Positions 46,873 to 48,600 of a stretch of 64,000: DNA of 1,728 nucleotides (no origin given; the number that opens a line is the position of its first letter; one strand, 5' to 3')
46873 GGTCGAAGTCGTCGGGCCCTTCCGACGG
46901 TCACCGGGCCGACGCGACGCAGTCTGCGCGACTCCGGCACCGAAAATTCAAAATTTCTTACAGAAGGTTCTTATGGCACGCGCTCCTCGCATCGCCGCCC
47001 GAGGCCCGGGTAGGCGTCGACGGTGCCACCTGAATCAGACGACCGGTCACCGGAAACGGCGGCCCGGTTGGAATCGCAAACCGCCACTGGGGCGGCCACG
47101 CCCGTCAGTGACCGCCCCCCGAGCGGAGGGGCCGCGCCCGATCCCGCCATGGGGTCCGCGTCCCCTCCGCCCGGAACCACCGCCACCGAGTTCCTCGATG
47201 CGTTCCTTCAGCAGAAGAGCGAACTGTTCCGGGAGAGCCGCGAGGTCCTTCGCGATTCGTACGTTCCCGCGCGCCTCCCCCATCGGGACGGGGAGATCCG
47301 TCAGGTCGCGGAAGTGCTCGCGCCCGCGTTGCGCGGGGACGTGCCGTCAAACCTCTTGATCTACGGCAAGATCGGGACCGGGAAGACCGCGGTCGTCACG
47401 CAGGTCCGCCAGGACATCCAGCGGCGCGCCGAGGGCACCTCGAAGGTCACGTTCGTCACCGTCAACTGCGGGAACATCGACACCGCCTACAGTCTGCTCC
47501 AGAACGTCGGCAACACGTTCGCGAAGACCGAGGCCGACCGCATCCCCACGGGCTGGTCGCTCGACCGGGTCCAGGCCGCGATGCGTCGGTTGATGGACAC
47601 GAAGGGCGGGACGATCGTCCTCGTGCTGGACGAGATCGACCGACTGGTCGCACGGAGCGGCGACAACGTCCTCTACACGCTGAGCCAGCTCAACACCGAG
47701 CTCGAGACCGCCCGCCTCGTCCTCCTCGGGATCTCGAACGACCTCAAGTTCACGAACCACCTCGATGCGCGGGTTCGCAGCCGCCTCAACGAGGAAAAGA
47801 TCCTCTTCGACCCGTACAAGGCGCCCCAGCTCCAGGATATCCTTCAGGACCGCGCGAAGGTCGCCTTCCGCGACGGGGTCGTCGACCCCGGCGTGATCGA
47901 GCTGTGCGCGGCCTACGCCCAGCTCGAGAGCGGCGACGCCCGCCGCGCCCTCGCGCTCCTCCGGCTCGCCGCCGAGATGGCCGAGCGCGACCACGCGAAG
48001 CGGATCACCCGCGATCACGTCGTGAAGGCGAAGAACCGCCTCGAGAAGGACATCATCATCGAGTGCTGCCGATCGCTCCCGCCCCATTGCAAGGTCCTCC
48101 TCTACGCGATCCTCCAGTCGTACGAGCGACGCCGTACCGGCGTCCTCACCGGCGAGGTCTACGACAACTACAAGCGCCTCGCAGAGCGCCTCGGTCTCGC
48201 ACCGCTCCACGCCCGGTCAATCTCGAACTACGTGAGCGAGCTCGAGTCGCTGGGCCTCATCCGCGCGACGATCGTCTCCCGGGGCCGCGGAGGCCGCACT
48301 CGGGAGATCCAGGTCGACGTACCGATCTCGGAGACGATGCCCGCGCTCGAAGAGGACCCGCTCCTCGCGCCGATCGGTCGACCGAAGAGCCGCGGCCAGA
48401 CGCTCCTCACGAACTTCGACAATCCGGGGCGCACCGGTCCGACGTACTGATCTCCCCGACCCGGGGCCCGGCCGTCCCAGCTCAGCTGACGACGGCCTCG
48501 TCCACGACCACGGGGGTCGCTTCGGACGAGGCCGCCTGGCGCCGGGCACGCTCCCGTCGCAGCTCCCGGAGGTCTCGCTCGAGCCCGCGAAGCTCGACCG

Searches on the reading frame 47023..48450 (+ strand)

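Call 44: search_protein_families(library=pfam, proteins=[window:47023-48450:+], max_evalue=0.001)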
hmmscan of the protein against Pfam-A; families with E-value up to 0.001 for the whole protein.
window:47023-48450:+ (475 aa): 14 families
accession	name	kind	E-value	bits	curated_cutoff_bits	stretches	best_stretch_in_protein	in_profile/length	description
PF22703.2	Cdc6_lid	-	3.9e-24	84.7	27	1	271-337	1-67/68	Cdc6 AAA+ ATPase-type lid domain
PF09079.17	Cdc6_C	-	4.5e-24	84.7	25.1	1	348-438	2-93/96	CDC6, C terminal winged helix domain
PF13191.12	AAA_16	-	1.4e-13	52.1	32.6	1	84-232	1-164/167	AAA ATPase domain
PF13401.12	AAA_22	-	3.8e-11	43.8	27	1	109-236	6-122/130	AAA domain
PF00004.35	AAA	-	6.1e-10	40.1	21.2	1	111-257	1-125/131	ATPase family associated with various cellular activities (AAA)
PF22606.2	Cdc6-ORC-like_ATPase_lid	-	4.8e-08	33.2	27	1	265-321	1-57/60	Cdc6/ORC-like, ATPase lid domain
PF05621.17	TniB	-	7.8e-07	29.2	22.4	1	108-259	35-183/189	Bacterial TniB protein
PF01637.24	ATPase_2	-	6.9e-06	26.5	33.2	1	88-223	4-138/225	ATPase domain predominantly from Archaea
PF00158.32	Sigma54_activat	-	3.1e-05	24.2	20.2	1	94-160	10-67/168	Sigma-54 interaction domain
PF09848.15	SLFN-g3_helicase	-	0.00013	21.8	24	1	110-232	3-116/354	Schlafen group 3, DNA/RNA helicase domain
PF00931.28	NB-ARC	-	0.00018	21.3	23.5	1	104-205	14-109/248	NB-ARC domain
PF07693.20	KAP_NTPase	-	0.00029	20.6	20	0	183-220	138-175/293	KAP family P-loop domain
PF25201.1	nSTAND6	-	0.00052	20.5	27.7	0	109-193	19-99/148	Novel STAND NTPase 6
PF16193.11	AAA_assoc_2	-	0.00071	20.2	34.3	0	295-336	12-54/81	AAA C-terminal domain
